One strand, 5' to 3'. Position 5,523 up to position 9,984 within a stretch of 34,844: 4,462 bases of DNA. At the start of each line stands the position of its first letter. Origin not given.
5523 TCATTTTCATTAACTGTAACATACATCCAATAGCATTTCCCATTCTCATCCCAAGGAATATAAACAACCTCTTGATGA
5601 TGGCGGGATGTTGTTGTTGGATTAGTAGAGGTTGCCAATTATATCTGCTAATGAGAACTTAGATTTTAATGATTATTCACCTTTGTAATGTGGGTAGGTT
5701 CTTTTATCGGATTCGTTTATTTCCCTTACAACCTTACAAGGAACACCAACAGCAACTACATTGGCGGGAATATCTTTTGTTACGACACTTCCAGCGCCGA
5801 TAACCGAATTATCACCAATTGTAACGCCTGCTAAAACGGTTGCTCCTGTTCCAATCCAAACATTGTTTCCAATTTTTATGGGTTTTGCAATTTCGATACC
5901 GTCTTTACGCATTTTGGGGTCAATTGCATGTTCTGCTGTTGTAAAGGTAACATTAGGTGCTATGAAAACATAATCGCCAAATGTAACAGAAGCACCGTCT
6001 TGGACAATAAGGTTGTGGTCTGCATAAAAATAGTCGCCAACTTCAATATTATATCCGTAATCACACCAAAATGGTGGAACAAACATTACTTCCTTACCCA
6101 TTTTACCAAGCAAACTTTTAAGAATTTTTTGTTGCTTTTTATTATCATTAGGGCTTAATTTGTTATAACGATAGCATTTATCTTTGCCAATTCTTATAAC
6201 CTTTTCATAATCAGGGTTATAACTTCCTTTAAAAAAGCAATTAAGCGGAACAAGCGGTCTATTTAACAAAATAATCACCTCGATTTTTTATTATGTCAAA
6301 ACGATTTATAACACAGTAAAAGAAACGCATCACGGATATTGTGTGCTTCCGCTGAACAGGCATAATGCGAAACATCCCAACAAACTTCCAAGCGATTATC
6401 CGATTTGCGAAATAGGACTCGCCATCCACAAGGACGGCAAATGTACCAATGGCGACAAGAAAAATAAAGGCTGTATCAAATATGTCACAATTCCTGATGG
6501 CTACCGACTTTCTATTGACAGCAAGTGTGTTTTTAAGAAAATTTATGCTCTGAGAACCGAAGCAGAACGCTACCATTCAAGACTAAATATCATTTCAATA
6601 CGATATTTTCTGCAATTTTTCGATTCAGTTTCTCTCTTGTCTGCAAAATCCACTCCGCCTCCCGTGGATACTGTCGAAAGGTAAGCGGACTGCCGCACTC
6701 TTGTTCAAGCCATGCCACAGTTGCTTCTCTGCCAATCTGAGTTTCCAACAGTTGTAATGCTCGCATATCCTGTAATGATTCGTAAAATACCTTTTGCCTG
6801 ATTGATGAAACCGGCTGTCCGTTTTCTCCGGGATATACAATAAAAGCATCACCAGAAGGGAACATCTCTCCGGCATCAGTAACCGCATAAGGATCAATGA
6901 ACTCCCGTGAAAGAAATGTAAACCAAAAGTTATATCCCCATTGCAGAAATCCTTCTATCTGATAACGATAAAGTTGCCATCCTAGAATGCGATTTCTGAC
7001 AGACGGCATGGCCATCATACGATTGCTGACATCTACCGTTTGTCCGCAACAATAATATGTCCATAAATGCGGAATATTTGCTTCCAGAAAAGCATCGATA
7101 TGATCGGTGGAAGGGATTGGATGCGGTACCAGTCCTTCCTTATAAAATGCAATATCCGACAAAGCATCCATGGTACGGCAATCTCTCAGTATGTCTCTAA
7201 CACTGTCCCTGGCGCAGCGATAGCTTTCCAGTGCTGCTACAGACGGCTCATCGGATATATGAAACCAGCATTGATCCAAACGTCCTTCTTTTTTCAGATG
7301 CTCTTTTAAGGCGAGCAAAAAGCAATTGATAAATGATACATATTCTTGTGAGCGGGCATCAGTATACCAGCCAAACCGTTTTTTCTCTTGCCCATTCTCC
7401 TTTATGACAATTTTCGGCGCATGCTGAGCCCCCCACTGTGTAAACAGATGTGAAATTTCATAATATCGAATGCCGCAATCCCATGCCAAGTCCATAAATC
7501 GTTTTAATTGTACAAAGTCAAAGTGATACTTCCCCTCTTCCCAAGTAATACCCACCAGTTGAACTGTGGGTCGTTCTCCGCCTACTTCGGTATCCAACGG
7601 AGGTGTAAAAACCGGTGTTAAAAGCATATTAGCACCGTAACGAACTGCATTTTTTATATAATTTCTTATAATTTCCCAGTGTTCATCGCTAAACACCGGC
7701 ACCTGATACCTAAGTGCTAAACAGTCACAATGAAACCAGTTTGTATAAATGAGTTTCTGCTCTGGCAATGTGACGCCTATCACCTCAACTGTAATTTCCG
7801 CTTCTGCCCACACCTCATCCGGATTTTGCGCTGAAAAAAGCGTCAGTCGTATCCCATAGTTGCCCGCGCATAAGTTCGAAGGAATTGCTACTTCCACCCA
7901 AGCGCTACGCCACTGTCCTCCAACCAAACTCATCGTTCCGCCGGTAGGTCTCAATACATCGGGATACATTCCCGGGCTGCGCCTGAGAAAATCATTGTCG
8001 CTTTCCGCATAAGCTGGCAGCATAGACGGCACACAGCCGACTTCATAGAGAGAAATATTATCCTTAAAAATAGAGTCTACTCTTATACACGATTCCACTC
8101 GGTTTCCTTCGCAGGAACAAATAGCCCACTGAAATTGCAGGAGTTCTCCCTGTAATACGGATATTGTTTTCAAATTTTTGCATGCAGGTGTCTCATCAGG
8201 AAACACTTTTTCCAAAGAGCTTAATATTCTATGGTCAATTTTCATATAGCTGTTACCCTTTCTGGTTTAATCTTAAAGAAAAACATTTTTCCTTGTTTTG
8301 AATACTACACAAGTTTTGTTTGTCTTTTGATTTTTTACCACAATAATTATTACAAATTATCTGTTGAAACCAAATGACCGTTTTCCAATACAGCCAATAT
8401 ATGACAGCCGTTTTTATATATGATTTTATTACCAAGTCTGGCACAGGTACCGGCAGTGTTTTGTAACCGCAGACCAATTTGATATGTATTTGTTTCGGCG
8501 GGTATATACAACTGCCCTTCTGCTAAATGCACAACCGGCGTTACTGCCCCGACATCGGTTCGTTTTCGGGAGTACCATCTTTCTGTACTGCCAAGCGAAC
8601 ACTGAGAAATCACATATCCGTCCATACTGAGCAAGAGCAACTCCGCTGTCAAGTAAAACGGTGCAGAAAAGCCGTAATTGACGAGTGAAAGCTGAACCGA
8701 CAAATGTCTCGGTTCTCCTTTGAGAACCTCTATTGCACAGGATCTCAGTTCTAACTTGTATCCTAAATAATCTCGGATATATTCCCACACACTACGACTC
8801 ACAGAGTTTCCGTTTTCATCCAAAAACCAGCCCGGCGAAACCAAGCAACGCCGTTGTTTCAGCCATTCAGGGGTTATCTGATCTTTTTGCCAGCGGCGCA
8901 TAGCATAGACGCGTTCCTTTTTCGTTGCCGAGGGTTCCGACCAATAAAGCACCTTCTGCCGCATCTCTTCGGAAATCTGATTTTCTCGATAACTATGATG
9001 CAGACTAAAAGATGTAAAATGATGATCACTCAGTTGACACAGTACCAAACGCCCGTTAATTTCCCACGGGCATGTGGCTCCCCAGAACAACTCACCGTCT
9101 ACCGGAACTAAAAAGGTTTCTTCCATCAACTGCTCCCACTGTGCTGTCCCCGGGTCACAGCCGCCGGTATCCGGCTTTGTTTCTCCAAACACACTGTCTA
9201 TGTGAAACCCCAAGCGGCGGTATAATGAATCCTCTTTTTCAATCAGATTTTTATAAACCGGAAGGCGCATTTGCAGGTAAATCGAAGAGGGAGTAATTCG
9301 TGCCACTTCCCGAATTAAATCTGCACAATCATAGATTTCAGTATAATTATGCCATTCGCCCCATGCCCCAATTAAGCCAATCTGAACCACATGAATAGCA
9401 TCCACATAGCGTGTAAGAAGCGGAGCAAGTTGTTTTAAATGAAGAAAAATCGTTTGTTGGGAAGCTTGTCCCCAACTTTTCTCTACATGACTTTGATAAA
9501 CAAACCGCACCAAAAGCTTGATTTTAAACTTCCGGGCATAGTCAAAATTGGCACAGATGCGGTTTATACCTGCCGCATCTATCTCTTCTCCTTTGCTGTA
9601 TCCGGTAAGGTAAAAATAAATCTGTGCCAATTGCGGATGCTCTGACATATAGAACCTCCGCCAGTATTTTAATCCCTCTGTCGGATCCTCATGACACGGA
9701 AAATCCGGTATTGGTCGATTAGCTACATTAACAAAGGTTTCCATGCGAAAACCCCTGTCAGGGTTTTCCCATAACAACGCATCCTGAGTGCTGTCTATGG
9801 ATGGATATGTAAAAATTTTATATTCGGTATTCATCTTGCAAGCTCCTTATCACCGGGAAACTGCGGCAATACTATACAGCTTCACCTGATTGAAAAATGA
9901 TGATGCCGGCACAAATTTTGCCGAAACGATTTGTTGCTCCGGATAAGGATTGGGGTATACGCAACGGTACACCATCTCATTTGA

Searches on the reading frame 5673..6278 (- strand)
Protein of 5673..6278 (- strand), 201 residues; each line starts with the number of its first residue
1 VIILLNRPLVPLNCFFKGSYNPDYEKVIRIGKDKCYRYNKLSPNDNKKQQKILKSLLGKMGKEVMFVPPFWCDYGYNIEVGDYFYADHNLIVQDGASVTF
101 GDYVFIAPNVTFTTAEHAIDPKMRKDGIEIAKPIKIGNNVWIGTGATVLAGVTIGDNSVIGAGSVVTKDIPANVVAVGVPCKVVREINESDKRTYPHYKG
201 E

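Call 37: search_protein_families(library=pfam, proteins=[window:5673-6278:-], max_evalue=0.001)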
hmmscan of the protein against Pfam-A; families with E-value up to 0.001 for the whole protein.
window:5673-6278:- (201 aa): 3 families
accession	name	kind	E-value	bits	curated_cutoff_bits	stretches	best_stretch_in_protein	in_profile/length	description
PF00132.30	Hexapep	-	9.1e-15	54.1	27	1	134-168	2-36/36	Bacterial transferase hexapeptide (six repeats)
PF14602.12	Hexapep_2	-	8.2e-11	41.9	27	1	133-168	1-34/34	Hexapeptide repeat of succinyl-transferase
PF12464.13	Mac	-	7.1e-07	29.8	22.1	1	32-61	24-53/53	Maltose acetyltransferase hexapeptide capping motif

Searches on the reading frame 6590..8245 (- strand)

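Call 7: search_protein_families(library=ncbifam, proteins=[window:6590-8245:-], max_evalue=0.01)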
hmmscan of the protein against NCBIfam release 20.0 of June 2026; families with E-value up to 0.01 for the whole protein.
window:6590-8245:- (551 aa): 0 families

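Call 37: search_protein_families(library=pfam, proteins=[window:6590-8245:-], max_evalue=0.001)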
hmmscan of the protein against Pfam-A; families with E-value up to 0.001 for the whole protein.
window:6590-8245:- (551 aa): 1 family
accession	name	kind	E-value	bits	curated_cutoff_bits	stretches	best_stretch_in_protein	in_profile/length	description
PF13320.12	GH123_cat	-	3.8e-114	381.8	23.1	1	170-500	1-324/324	Glycoside hydrolase 123, catalytic domain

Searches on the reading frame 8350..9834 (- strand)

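Call 4: search_protein_families(library=pfam, proteins=[window:8350-9834:-], max_evalue=0.01)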
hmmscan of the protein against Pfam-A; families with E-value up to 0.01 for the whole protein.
window:8350-9834:- (494 aa): 2 families
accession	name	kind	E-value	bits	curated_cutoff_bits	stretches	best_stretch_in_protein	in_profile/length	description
PF16173.10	DUF4874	-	2.8e-30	105.5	30.1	1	24-193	1-158/159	Domain of unknown function (DUF4874)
PF16116.10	DUF4832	-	2e-17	64.2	29.2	1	207-461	1-201/216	Domain of unknown function (DUF4832)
